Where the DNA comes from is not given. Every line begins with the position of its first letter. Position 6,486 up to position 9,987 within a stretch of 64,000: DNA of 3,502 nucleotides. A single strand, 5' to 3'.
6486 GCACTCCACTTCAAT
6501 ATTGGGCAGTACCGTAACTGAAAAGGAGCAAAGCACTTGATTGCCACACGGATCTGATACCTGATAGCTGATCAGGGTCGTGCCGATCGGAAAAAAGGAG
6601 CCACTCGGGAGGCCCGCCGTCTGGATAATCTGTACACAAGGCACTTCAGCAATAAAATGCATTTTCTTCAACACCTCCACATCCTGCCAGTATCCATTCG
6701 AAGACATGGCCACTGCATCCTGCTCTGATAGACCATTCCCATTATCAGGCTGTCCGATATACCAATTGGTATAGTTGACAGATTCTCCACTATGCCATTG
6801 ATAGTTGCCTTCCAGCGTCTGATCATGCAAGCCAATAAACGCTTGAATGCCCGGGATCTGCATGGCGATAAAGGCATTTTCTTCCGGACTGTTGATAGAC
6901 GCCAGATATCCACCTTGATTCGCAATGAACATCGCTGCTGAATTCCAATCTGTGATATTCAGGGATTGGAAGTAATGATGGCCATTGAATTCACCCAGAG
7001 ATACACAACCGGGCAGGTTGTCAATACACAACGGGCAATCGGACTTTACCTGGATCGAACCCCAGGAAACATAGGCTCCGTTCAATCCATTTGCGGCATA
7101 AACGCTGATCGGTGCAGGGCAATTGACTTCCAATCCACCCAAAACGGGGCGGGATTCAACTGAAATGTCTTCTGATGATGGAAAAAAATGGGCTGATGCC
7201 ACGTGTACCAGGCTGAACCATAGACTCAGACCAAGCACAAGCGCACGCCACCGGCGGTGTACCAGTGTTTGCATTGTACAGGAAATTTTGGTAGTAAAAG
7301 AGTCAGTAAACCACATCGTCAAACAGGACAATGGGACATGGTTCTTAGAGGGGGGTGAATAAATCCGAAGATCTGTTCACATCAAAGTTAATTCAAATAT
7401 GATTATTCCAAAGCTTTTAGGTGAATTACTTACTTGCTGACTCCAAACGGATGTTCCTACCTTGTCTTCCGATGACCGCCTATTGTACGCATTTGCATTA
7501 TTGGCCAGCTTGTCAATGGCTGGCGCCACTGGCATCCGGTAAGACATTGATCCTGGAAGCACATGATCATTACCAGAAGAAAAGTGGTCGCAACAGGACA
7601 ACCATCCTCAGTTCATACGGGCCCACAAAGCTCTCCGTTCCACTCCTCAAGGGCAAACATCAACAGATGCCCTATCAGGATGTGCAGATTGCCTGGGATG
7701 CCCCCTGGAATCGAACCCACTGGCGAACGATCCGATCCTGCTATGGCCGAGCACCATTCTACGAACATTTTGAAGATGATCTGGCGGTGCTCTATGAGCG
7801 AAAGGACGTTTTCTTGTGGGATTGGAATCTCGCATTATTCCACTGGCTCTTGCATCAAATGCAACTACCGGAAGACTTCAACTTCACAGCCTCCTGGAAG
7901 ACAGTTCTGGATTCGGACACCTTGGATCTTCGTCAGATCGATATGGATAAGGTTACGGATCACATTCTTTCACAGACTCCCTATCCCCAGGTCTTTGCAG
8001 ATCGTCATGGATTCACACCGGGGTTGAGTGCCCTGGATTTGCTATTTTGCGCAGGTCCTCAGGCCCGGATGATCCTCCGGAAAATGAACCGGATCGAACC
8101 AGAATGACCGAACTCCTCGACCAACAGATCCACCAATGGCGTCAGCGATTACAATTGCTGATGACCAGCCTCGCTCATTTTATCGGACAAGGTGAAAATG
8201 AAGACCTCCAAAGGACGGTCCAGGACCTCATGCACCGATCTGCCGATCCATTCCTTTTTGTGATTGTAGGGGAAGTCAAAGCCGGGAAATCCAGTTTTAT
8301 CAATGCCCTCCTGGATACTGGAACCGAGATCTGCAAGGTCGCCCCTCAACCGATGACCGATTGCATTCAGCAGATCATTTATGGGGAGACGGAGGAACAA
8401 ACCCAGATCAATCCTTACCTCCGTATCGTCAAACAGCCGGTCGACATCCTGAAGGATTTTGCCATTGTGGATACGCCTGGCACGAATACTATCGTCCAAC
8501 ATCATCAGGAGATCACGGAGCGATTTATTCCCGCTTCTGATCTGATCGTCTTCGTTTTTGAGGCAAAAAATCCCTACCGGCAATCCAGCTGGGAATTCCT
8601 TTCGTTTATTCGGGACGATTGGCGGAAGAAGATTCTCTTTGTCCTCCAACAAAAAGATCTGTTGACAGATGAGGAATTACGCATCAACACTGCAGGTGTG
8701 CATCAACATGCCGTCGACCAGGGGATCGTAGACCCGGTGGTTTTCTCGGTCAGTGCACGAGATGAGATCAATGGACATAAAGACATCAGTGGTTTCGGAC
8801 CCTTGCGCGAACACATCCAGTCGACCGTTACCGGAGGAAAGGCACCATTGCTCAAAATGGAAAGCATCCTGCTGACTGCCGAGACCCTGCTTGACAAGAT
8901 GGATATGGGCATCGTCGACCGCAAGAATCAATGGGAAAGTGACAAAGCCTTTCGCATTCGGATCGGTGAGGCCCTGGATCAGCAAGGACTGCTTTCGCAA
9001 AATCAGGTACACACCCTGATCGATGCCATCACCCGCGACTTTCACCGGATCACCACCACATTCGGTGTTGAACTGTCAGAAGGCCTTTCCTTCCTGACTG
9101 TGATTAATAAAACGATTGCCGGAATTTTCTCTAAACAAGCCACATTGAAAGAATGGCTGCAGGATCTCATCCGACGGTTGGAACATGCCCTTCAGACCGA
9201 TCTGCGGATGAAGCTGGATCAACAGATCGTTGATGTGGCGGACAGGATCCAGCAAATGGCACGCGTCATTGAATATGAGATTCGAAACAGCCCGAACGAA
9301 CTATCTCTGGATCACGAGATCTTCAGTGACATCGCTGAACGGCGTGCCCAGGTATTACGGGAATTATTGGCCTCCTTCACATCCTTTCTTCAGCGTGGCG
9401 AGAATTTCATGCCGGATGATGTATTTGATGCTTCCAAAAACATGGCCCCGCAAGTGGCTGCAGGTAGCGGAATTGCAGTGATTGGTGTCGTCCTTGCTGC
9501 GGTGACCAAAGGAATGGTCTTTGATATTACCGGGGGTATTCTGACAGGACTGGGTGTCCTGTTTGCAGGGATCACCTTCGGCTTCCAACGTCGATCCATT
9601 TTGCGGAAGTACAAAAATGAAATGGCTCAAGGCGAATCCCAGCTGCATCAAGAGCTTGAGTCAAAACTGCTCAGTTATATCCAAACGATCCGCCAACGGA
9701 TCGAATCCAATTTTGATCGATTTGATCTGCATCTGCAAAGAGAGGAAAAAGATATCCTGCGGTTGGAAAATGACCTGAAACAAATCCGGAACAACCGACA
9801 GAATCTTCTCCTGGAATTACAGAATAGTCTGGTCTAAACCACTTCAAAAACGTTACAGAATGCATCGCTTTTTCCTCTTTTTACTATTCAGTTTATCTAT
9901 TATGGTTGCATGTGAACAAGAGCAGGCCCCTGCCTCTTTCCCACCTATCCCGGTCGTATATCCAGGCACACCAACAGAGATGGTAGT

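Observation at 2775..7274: Bacterial T9SS adhesin built from three C-type lectin domains, HYR-like modules and a GEVED domain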

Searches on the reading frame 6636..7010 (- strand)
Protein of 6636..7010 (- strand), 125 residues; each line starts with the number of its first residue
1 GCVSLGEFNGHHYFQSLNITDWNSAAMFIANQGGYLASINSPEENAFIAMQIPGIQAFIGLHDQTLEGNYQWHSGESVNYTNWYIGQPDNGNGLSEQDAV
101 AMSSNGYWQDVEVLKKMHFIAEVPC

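Call 12: search_solved_structures(query=window:6636-7010:-, max_evalue=0.01, show_alignments=3)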
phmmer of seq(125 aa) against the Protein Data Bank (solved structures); distinct sequences matched with E-value up to 0.01: 145 (the best 60 are shown).
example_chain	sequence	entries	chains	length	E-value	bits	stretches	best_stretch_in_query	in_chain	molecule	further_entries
9wyt_J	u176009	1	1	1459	6.9e-32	113.7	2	8-110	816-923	yolk sac IgY receptor precursor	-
7qsr_A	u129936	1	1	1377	4.3e-28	101.4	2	8-84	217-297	Secretory phospholipase A2 receptor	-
7jpu_A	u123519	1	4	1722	6.4e-26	94.4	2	21-112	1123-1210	Lymphocyte antigen 75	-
7jpt_A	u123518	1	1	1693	6.5e-26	94.4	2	21-112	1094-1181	Lymphocyte antigen 75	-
5xts_A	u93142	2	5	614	7.7e-24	87.7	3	29-110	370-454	Macrophage mannose receptor 1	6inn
5ao5_A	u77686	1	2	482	1.7e-20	76.8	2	7-111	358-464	C-TYPE MANNOSE RECEPTOR 2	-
5ao6_A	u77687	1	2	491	1.8e-20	76.8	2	7-111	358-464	C-TYPE MANNOSE RECEPTOR 2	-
5e4k_A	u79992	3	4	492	1.9e-20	76.7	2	7-111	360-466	C-type mannose receptor 2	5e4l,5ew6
5xtw_A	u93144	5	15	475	2.6e-17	66.6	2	29-110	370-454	Macrophage mannose receptor 1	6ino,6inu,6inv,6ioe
6y0l_A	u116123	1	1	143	4e-15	59.4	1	13-114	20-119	Low affinity immunoglobulin epsilon Fc receptor membrane-bound form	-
6y0m_A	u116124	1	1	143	3.8e-14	56.3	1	13-114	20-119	Low affinity immunoglobulin epsilon Fc receptor membrane-bound form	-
1tdq_B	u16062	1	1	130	5.7e-14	55.7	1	7-117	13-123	Aggrecan core protein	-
2ox9_A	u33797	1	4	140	8.6e-13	51.9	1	8-122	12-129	Collectin placenta 1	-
2ox8_A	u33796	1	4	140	1.5e-12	51.2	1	10-122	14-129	Scavenger receptor with C-type lectin type I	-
4m17_A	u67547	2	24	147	2.4e-12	50.5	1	10-118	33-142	Pulmonary surfactant-associated protein D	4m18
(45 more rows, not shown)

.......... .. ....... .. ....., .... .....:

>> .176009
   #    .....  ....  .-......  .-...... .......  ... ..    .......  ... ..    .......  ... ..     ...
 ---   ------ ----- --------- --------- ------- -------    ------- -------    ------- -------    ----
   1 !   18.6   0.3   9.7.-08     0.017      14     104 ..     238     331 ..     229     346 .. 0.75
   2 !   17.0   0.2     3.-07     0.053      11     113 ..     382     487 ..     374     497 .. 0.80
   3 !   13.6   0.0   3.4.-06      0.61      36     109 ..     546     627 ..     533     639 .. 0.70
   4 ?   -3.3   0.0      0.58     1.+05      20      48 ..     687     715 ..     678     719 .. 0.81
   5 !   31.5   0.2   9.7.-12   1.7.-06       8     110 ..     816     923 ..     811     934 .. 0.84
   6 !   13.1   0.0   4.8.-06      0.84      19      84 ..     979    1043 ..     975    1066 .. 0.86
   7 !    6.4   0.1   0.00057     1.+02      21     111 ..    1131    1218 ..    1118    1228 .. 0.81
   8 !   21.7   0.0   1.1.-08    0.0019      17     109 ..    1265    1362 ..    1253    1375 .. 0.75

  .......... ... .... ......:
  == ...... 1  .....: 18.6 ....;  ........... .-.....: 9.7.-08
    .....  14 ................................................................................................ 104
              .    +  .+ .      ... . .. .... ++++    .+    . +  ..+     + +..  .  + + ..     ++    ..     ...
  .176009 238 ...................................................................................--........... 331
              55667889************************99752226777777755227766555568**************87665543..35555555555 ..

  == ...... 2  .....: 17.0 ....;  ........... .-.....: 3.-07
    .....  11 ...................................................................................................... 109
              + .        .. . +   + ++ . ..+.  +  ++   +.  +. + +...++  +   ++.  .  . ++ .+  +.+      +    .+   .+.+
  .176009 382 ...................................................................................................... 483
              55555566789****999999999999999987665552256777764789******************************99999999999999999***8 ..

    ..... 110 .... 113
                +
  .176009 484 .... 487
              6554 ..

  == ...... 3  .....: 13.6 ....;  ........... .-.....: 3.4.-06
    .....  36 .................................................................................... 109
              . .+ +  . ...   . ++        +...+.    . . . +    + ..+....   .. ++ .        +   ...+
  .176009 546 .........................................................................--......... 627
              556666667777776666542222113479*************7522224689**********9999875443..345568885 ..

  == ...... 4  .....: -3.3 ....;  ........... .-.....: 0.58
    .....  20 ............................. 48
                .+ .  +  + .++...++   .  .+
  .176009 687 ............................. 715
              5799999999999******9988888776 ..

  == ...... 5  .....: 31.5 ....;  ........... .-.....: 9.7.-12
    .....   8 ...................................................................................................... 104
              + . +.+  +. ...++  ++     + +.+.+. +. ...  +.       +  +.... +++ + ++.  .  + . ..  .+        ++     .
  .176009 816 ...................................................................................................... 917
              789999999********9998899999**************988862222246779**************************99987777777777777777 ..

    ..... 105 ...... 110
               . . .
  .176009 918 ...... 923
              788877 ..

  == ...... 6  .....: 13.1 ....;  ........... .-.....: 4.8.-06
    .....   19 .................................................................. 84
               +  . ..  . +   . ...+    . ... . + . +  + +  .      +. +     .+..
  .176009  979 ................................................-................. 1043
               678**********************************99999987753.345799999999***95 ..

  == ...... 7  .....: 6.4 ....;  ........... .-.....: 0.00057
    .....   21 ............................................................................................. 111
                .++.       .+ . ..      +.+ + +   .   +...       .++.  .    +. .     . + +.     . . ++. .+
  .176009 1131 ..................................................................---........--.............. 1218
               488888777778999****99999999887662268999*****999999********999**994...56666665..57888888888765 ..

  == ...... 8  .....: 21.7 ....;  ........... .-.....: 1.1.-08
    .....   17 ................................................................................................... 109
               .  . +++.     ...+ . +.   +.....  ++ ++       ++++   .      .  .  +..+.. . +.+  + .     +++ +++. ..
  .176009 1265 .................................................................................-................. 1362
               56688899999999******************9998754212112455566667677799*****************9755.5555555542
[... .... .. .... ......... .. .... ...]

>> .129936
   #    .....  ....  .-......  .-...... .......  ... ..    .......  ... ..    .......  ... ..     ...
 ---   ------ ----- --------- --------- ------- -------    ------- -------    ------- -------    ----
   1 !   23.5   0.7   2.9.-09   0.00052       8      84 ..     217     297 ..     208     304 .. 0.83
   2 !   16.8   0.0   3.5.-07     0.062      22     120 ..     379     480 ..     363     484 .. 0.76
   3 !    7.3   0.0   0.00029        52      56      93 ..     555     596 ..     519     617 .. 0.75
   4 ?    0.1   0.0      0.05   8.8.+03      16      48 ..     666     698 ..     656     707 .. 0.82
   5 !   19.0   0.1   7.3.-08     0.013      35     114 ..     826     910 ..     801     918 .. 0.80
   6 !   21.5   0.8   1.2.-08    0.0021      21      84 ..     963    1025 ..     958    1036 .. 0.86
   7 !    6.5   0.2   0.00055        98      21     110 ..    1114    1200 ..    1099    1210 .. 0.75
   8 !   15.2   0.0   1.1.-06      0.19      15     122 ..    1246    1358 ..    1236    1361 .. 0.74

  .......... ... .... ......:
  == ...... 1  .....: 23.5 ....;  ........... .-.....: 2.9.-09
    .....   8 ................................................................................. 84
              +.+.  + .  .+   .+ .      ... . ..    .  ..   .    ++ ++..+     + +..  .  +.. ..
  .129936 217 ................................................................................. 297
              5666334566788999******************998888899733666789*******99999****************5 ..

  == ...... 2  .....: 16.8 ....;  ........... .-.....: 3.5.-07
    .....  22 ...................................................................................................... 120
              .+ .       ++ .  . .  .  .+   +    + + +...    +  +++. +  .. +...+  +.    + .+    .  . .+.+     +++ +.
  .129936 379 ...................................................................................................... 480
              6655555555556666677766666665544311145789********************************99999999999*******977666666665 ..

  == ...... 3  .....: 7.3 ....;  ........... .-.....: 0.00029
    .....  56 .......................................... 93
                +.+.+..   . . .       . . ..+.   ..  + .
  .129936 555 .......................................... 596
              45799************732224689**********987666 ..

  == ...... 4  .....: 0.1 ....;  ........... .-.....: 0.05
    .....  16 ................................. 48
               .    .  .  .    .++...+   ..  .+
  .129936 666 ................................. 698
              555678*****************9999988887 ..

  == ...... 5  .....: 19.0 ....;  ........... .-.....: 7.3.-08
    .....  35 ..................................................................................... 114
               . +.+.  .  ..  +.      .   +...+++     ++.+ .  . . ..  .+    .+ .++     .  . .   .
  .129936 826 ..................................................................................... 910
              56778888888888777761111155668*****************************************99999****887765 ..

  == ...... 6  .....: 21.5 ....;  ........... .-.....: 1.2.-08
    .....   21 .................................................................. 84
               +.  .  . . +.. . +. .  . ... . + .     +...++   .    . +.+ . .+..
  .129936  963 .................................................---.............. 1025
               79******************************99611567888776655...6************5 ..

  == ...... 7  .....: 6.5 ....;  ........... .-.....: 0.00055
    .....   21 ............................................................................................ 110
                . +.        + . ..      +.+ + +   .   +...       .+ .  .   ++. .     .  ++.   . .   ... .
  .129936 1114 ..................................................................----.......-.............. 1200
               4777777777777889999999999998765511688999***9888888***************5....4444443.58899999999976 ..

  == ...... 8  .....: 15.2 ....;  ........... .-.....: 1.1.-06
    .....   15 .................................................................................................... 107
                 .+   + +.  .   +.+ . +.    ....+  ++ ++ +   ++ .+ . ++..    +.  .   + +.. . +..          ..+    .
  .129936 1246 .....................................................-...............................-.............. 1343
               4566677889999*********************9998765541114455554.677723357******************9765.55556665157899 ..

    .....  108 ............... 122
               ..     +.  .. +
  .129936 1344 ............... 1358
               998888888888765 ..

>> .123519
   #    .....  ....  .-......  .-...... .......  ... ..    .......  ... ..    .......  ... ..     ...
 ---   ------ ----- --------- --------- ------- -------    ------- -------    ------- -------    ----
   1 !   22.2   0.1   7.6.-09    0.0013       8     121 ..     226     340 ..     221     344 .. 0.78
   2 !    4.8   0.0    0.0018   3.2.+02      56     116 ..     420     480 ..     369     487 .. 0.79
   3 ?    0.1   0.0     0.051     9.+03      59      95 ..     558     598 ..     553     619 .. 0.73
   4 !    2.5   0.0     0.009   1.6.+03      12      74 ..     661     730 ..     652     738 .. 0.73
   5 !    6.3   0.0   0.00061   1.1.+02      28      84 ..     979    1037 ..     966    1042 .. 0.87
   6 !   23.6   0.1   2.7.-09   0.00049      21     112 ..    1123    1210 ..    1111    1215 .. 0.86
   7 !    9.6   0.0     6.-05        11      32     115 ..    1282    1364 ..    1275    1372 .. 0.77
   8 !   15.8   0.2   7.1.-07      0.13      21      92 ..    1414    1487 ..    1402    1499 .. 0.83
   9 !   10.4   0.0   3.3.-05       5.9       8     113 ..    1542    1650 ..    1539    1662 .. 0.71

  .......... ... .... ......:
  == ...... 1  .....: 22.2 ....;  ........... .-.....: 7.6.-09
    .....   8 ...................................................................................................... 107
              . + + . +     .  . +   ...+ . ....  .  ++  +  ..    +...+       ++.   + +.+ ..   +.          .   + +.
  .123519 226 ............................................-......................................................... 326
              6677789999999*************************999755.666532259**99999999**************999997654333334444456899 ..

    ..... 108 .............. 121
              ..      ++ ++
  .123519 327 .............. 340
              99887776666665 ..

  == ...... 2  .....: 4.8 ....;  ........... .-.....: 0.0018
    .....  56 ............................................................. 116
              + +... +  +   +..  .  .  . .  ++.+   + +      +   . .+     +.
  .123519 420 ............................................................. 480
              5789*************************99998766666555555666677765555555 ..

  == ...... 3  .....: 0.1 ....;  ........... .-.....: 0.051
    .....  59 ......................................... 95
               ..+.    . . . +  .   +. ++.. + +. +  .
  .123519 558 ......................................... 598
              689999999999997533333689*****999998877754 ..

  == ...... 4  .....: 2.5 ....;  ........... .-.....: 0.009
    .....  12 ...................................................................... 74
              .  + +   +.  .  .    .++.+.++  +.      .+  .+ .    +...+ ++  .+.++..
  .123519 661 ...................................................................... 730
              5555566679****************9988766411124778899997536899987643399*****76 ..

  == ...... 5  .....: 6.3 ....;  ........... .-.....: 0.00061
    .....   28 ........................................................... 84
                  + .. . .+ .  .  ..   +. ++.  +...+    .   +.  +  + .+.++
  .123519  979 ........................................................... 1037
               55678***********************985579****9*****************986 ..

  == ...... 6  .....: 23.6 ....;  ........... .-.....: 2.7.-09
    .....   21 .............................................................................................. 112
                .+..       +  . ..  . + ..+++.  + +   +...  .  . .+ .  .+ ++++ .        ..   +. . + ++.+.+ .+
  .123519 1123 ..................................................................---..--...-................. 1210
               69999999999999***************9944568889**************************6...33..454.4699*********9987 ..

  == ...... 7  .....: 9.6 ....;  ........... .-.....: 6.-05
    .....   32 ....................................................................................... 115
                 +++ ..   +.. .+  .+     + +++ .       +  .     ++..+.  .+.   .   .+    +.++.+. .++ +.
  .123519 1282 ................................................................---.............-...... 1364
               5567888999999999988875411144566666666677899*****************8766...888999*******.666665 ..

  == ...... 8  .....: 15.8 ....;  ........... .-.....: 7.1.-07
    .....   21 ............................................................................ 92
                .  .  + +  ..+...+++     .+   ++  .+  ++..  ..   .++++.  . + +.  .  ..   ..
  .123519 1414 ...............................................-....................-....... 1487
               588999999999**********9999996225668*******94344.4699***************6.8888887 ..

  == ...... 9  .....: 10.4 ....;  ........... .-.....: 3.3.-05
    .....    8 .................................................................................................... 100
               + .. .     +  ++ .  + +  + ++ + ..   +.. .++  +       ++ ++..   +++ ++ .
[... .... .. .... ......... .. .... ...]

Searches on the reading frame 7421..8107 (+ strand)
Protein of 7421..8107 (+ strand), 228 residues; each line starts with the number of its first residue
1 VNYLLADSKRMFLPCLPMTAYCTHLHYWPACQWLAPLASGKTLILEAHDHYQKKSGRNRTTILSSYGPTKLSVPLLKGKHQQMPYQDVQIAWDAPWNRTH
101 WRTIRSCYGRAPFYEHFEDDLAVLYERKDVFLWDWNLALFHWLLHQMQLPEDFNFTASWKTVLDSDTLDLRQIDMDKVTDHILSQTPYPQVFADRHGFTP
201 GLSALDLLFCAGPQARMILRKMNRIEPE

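Call 13: search_protein_families(library=pfam, proteins=[window:7421-8107:+], max_evalue=0.001)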
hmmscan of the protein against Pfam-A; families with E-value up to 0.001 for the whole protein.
window:7421-8107:+ (228 aa): 1 family
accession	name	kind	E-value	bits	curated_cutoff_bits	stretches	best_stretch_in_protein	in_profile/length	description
PF08889.16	WbqC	-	2.9e-29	102.9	21.3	1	26-166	3-142/218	WbqC-like protein family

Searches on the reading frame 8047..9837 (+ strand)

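Call 13: search_protein_families(library=pfam, proteins=[window:8047-9837:+], max_evalue=0.001)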
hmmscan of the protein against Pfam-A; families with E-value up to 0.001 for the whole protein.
window:8047-9837:+ (596 aa): 3 families
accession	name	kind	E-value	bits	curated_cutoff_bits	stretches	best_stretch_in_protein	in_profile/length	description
PF00350.29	Dynamin_N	-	1e-19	71.6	27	2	129-202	94-167/168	Dynamin family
PF01926.29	MMR_HSR1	-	4.2e-11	43.4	21.9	1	72-201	3-112/113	50S ribosome-binding GTPase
PF00009.33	GTP_EFTU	-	0.00021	21.4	26.5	1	71-237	6-169/188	Elongation factor Tu GTP binding domain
